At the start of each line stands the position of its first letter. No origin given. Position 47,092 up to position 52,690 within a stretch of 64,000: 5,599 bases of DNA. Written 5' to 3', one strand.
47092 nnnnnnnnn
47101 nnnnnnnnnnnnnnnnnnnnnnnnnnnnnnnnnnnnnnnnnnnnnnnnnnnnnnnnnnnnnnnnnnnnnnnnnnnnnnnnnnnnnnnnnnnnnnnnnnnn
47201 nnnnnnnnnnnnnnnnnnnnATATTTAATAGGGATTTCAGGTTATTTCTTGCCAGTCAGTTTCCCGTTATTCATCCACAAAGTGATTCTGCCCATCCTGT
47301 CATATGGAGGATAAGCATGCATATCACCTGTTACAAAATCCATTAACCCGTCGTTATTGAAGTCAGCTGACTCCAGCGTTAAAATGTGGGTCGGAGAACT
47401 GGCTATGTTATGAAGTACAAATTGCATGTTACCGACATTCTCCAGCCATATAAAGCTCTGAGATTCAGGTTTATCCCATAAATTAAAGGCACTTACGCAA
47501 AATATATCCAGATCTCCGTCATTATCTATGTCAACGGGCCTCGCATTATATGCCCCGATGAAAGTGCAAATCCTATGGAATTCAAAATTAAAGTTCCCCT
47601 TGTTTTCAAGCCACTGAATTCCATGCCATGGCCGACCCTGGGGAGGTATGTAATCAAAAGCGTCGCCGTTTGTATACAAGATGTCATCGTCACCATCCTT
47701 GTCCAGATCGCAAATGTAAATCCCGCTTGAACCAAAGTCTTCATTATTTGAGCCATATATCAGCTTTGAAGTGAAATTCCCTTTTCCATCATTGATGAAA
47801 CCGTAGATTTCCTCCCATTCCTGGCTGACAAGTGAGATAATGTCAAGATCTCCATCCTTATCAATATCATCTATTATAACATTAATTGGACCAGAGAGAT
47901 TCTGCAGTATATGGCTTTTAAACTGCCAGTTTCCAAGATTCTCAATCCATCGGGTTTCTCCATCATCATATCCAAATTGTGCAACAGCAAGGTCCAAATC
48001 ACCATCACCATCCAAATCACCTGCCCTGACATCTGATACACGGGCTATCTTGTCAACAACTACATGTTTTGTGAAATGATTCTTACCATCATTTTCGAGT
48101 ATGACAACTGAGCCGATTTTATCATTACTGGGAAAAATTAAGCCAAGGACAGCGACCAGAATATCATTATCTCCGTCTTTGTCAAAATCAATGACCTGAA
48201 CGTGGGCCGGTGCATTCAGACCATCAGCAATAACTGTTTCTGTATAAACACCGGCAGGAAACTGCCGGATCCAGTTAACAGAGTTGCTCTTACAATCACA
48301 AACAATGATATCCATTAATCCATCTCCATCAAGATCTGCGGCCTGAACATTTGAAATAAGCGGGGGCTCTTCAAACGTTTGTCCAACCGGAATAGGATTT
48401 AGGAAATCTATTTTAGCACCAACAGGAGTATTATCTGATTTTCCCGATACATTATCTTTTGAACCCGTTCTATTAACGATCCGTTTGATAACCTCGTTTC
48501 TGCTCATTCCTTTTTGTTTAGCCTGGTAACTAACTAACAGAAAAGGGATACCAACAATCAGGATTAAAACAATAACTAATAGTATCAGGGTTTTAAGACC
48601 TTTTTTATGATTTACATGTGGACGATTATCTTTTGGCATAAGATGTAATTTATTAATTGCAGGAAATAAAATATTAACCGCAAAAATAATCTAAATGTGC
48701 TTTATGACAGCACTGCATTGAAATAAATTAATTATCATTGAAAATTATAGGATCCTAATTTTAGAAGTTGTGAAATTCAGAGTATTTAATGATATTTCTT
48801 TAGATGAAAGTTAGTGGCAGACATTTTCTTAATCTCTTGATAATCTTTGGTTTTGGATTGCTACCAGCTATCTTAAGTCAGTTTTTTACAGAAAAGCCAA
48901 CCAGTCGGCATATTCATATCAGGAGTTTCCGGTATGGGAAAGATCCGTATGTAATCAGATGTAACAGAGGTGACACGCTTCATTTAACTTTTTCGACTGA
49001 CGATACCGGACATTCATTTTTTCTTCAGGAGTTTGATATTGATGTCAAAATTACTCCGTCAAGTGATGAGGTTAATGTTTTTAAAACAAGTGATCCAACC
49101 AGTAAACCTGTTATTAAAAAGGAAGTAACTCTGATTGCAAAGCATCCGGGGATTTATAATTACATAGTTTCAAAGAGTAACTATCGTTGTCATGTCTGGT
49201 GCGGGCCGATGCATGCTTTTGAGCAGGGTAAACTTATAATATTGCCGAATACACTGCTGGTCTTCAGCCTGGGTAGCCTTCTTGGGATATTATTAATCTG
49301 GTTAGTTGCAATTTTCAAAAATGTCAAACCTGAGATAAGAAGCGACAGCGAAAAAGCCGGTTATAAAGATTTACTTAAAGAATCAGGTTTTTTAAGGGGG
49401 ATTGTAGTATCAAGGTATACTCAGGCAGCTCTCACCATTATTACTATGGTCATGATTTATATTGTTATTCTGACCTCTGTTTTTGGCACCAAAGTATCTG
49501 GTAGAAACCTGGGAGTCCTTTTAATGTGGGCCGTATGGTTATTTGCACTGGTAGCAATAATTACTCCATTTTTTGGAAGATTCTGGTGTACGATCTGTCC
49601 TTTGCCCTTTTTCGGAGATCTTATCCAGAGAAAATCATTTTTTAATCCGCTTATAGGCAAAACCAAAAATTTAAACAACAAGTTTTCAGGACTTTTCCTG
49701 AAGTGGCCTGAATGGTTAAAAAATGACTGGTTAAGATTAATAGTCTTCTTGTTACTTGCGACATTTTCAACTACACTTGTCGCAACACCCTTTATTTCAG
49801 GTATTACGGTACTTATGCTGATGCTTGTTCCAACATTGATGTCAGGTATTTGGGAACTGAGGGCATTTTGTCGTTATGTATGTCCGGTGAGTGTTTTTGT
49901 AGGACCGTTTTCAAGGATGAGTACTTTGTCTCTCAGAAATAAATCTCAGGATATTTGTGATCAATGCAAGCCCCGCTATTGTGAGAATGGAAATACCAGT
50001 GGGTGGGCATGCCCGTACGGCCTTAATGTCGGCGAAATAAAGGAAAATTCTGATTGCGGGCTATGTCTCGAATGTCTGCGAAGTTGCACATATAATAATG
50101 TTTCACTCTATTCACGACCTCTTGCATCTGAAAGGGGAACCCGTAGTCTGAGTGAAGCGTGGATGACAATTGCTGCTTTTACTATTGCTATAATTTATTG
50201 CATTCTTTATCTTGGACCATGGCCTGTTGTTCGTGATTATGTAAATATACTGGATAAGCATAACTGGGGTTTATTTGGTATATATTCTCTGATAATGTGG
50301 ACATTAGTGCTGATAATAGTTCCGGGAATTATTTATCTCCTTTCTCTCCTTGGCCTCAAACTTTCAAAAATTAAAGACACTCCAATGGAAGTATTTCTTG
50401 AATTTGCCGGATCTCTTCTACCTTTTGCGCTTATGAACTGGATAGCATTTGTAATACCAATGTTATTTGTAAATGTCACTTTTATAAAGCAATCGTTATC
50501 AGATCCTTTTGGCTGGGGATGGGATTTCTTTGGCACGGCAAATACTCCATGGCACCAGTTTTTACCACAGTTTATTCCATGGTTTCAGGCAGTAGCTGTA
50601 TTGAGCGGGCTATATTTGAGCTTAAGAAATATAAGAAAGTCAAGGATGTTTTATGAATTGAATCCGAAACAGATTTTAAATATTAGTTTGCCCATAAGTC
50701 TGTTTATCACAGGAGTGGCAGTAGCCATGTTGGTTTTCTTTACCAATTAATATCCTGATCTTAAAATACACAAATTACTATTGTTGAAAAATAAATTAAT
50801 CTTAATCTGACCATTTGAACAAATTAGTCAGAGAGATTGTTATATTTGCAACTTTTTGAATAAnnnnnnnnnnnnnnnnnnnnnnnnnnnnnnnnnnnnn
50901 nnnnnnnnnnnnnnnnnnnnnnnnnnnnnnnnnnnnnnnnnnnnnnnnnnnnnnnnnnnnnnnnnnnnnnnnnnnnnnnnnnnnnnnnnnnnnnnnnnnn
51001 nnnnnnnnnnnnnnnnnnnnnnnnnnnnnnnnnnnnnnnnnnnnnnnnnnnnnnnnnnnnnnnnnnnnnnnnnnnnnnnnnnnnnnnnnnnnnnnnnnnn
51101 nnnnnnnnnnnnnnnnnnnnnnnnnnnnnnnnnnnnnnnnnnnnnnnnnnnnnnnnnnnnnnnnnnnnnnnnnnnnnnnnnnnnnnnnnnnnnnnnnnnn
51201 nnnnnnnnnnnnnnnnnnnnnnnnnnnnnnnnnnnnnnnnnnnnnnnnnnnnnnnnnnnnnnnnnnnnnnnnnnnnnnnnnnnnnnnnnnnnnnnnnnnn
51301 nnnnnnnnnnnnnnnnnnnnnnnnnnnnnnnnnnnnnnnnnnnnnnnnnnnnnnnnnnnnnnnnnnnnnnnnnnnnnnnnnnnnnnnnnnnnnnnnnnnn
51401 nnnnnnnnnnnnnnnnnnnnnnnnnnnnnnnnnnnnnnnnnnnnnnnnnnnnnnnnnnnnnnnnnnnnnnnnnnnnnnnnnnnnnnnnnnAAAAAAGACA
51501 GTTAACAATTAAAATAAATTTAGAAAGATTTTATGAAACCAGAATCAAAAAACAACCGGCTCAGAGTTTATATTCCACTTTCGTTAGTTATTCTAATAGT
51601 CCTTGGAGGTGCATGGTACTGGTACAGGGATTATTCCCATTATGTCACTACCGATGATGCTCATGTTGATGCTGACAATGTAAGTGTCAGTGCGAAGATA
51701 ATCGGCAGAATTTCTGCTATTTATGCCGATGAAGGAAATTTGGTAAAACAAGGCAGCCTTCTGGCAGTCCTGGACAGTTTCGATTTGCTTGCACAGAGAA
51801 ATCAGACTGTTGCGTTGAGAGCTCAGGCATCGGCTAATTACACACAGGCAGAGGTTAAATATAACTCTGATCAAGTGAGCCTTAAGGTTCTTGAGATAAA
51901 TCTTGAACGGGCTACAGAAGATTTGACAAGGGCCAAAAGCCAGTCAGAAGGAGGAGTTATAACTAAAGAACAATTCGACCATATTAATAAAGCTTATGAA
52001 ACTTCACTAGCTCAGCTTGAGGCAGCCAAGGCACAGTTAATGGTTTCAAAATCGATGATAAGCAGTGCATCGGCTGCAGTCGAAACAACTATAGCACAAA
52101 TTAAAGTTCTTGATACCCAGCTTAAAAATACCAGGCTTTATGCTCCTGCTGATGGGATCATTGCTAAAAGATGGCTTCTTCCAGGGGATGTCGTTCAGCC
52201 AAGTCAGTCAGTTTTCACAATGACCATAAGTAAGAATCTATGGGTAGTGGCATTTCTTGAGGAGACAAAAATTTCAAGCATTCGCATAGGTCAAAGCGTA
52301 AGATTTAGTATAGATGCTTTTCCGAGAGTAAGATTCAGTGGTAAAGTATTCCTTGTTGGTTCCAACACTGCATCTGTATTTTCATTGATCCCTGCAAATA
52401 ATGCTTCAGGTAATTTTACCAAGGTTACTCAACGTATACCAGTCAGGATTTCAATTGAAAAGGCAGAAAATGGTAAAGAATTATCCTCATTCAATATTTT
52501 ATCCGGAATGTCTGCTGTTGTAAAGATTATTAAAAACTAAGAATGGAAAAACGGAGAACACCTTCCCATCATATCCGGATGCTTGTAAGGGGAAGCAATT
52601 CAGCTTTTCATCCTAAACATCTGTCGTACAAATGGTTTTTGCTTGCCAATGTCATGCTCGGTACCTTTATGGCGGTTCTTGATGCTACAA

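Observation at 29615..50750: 21-kb, 15-gene locus coupling six envelope beta-propellers to Fe-S/flavin/cupredoxin electron carriers, with no recognisable terminal enzyme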

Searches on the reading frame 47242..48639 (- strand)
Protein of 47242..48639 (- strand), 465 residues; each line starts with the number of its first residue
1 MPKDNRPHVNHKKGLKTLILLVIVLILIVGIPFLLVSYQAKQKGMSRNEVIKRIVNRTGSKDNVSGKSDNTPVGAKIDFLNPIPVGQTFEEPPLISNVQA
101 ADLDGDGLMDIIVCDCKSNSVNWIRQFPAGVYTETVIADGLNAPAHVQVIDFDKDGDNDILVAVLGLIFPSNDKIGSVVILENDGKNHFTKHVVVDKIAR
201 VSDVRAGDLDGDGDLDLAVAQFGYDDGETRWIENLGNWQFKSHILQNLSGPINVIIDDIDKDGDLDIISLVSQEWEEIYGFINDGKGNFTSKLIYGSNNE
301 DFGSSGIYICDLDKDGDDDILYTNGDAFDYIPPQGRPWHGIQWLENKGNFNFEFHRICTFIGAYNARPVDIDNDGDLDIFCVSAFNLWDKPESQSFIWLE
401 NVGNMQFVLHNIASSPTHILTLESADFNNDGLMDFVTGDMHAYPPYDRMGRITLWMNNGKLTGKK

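Call 4: search_protein_families(library=pfam, proteins=[window:47242-48639:-], max_evalue=0.01)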
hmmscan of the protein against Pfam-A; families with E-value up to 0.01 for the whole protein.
window:47242-48639:- (465 aa): 3 families
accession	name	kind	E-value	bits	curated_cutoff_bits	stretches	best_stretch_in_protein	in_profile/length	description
PF13517.12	FG-GAP_3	-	1.1e-41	141.7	26.9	7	208-268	1-60/61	FG-GAP-like repeat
PF01839.29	FG-GAP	-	1.8e-13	50.5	22.1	0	204-223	5-25/37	FG-GAP repeat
PF12256.14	TcdB_toxin_midN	-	0.0046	16.7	24.8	0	96-119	28-51/181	Insecticide toxin TcdB middle/N-terminal region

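Call 10: search_protein_families(library=ncbifam, proteins=[window:47242-48639:-], max_evalue=0.001)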
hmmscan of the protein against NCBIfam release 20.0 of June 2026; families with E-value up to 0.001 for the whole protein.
window:47242-48639:- (465 aa): 0 families

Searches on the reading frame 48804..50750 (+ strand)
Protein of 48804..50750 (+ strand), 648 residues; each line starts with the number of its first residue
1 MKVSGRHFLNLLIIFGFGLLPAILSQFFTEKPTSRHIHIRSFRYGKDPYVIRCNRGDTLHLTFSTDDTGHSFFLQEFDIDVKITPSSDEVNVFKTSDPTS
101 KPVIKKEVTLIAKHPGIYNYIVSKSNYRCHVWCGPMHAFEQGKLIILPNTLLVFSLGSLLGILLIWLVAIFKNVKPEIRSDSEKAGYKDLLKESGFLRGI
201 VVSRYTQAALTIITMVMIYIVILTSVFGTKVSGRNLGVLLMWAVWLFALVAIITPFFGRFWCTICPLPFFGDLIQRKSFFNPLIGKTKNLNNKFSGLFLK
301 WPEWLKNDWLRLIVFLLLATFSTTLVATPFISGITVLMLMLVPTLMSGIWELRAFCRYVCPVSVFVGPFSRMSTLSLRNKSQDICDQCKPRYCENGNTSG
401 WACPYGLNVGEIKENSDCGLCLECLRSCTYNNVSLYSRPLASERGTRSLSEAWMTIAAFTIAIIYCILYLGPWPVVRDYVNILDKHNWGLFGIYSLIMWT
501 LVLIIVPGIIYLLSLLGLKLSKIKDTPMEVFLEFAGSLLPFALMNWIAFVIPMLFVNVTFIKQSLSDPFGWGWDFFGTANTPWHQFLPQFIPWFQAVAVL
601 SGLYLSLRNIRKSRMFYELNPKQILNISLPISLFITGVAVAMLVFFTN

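Call 4: search_protein_families(library=pfam, proteins=[window:48804-50750:+], max_evalue=0.01)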
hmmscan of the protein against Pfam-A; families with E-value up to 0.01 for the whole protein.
window:48804-50750:+ (648 aa): 1 family
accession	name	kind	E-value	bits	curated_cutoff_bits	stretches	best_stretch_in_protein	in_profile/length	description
PF12801.12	Fer4_5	-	7.7e-06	26.2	22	1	240-284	3-45/48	4Fe-4S binding domain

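Call 10: search_protein_families(library=ncbifam, proteins=[window:48804-50750:+], max_evalue=0.001)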
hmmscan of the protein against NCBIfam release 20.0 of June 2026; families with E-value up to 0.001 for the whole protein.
window:48804-50750:+ (648 aa): 1 family
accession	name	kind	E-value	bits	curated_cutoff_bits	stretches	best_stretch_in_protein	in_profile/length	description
TIGR02163.1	napH_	subfamily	2.1e-06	27.5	213.05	1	239-433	62-251/255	NapH/MauN family ferredoxin-type protein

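Call 11: find_encoding_contigs(protein=window:48804-50750:+, flank=10000, max_places=6)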
Protein window:48804-50750:+ (648 aa): 10 contigs read that carry it; 6 places shown.
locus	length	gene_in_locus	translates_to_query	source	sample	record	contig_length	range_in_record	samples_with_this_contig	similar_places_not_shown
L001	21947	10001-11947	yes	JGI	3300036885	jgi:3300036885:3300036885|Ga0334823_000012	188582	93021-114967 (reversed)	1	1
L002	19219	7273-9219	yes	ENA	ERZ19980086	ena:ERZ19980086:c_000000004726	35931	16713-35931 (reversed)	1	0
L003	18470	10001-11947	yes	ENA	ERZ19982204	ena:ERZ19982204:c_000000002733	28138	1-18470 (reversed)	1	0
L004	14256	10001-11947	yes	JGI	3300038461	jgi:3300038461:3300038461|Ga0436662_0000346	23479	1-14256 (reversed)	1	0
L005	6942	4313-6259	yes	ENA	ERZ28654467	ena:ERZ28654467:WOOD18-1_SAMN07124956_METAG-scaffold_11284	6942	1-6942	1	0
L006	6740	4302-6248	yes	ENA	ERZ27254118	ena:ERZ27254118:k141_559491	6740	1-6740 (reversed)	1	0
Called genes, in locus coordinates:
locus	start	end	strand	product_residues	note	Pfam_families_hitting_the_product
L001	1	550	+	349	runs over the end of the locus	PF13510:Fer2_4, PF14691:Fer4_20, PF22117:Fer4_Nqo3 (weak)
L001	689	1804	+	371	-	-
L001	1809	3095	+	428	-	PF13439:Glyco_transf_4, PF00534:Glycos_transf_1, PF13692:Glyco_trans_1_4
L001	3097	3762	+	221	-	PF00005:ABC_tran, PF13304:AAA_21 (faint)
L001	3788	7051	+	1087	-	PF02687:FtsX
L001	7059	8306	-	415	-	PF13570:Beta-prop_ACSF4 (faint), PF13360:PQQ_2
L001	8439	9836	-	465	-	PF01839:FG-GAP (faint), PF13517:FG-GAP_3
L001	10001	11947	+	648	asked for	PF12801:Fer4_5 (faint)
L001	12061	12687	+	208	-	PF00440:TetR_N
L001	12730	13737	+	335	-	PF25917:BSH_RND (weak), PF25973:BSH_CzcB, PF25885:HH_EMRA, PF25963:Beta-barrel_AAEA (weak)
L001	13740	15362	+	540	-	PF07690:MFS_1, PF13347:MFS_2 (faint), PF00083:Sugar_tr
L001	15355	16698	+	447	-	PF02321:OEP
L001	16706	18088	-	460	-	PF00370:FGGY_N, PF21546:FGGY_C_2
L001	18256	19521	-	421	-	PF06134:RhaA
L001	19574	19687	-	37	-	-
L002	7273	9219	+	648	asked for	PF12801:Fer4_5 (faint)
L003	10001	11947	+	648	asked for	PF12801:Fer4_5 (faint)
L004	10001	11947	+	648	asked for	PF12801:Fer4_5 (faint)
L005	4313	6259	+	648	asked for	PF12801:Fer4_5 (faint)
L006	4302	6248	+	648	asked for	PF12801:Fer4_5 (faint)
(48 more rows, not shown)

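Call 12: find_homologous_proteins(query=window:48804-50750:+)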
Query window:48804-50750:+ (648 aa): 960 proteins with E <= 0.001 among 8000 candidates; the best 120 are listed.
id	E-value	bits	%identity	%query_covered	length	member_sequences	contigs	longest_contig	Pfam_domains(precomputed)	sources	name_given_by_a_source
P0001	0.0e+0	1495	100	100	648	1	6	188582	PF12801.13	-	-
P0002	0.0e+0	1387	91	100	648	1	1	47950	PF12801.13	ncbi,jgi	ncbi:MAG: 4Fe-4S binding protein [Bacteroidales bacterium]|jgi:polyferredoxin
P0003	0.0e+0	1385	90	100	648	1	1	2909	PF12801.13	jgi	-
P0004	0.0e+0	1377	90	100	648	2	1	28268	PF12801.13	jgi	jgi:polyferredoxin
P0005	0.0e+0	1364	90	100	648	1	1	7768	-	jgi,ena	-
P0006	0.0e+0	1331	87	100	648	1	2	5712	PF12801.13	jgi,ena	-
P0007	0.0e+0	1330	87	100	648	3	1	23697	-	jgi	jgi:polyferredoxin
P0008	0.0e+0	1329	88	100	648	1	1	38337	PF12801.13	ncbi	-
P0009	0.0e+0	1328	87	100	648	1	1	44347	PF12801.13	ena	-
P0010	0.0e+0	1328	86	100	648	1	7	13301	PF12801.13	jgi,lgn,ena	-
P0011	0.0e+0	1326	86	100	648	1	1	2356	PF12801.13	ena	-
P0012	0.0e+0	1325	86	100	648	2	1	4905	PF12801.13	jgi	jgi:polyferredoxin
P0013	0.0e+0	1325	86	100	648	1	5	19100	PF12801.13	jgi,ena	-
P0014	0.0e+0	1325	87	100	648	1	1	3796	PF12801.13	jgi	jgi:polyferredoxin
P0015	0.0e+0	1324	87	100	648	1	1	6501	PF12801.13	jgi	jgi:polyferredoxin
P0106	0.0e+0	1206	78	100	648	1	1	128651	PF12801.13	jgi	-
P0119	0.0e+0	1147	75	100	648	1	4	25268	PF12801.13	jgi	jgi:polyferredoxin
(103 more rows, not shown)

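Call 17: search_solved_structures(query=window:48804-50750:+, max_evalue=1)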
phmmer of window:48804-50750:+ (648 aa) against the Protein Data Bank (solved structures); distinct sequences matched with E-value up to 1: 5.
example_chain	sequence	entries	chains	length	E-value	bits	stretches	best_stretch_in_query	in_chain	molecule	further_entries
8a8o_C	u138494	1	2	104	0.19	13.3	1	410-447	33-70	Beta-subunit of the PAPS reductase from Methanothermococcus thermolithotrophicus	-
3s33_B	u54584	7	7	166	0.43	12.1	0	32-88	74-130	Cytochrome c oxidase subunit 2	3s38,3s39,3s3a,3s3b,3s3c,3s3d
3eh3_B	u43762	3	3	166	0.43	12.1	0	32-88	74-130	Cytochrome c oxidase subunit 2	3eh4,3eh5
1ehk_B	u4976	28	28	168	0.44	12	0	32-88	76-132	BA3-TYPE CYTOCHROME-C OXIDASE | Cytochrome c oxidase polypeptide II | Cytochrome c oxidase subunit 2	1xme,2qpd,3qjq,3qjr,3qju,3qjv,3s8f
2qpe_B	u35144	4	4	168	0.45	12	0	32-88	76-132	Cytochrome c oxidase subunit 2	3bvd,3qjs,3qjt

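Call 97: find_encoding_contigs(protein=P0119, flank=10000, max_places=1)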
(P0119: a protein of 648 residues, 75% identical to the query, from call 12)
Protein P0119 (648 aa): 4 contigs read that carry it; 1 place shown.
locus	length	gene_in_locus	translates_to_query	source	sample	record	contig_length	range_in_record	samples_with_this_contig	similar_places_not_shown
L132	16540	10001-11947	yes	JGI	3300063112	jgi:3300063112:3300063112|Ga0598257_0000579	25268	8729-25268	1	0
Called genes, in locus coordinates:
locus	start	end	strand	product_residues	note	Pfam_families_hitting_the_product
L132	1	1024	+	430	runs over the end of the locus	PF13439:Glyco_transf_4 (weak), PF00534:Glycos_transf_1, PF13692:Glyco_trans_1_4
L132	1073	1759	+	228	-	PF02463:SMC_N (weak), PF00005:ABC_tran, PF13304:AAA_21 (faint)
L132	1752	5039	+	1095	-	PF02687:FtsX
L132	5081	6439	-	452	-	PF13570:Beta-prop_ACSF4 (faint), PF13360:PQQ_2 (weak), PF01011:PQQ (faint), PF13360:PQQ_2 (weak)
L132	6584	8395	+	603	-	PF13424:TPR_12 (faint), PF21033:RMD1-3 (faint), PF00515:TPR_1 (faint), PF13176:TPR_7 (faint), PF13181:TPR_8 (faint), PF13414:TPR_11 (faint), PF13428:TPR_14 (faint), PF07719:TPR_2 (weak), +8 more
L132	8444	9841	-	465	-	PF01839:FG-GAP (faint), PF13517:FG-GAP_3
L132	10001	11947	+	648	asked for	PF12801:Fer4_5 (faint)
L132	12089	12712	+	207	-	PF00440:TetR_N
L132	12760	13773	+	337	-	PF25919:BSH_CusB (faint), PF25963:Beta-barrel_AAEA (faint), PF25917:BSH_RND, PF25973:BSH_CzcB, PF25885:HH_EMRA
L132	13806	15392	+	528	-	PF07690:MFS_1, PF13347:MFS_2 (weak)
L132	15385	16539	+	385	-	?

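Call 98: find_encoding_contigs(protein=P0106, flank=10000, max_places=1)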
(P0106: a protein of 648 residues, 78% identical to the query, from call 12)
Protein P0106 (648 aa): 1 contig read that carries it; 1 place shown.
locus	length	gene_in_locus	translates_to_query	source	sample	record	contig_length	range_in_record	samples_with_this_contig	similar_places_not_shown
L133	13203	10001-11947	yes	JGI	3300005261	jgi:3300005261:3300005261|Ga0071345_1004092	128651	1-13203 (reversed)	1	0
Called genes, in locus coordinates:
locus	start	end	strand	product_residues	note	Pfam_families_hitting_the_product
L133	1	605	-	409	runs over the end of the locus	PF12704:MacB_PCD, PF02687:FtsX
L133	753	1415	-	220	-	PF00005:ABC_tran, PF13304:AAA_21 (faint)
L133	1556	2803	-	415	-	PF25989:YknX_C (faint)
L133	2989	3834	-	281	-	PF13353:Fer4_12 (weak), PF13187:Fer4_9 (faint), PF00037:Fer4 (weak), PF13237:Fer4_10, PF12837:Fer4_6 (faint), PF12838:Fer4_7, PF14697:Fer4_21, PF04055:Radical_SAM, +1 more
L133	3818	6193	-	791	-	PF02901:PFL-like, PF01228:Gly_radical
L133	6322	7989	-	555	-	PF13522:GATase_6, PF12481:DUF3700, PF13537:GATase_7, PF00733:Asn_synthase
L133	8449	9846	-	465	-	PF13517:FG-GAP_3, PF01839:FG-GAP (faint), PF13517:FG-GAP_3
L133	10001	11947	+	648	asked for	PF12801:Fer4_5 (faint)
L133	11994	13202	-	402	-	?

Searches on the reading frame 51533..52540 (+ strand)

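Call 4: search_protein_families(library=pfam, proteins=[window:51533-52540:+], max_evalue=0.01)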
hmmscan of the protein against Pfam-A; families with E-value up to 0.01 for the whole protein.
window:51533-52540:+ (335 aa): 4 families
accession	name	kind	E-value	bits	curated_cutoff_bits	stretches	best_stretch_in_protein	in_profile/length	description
PF16576.10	HlyD_D23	-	1.3e-21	77.3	30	1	49-275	19-184/214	Barrel-sandwich domain of CusB or HlyD membrane-fusion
PF13437.12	HlyD_3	-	1.5e-15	58.3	22.2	1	202-312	2-97/106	HlyD family secretion protein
PF00529.27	CusB_dom_1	-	8.7e-10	39.2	26.5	1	218-333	12-88/89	Cation efflux system protein CusB domain 1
PF02321.23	OEP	-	0.0092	16.2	22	1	85-177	91-183/187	Outer membrane efflux protein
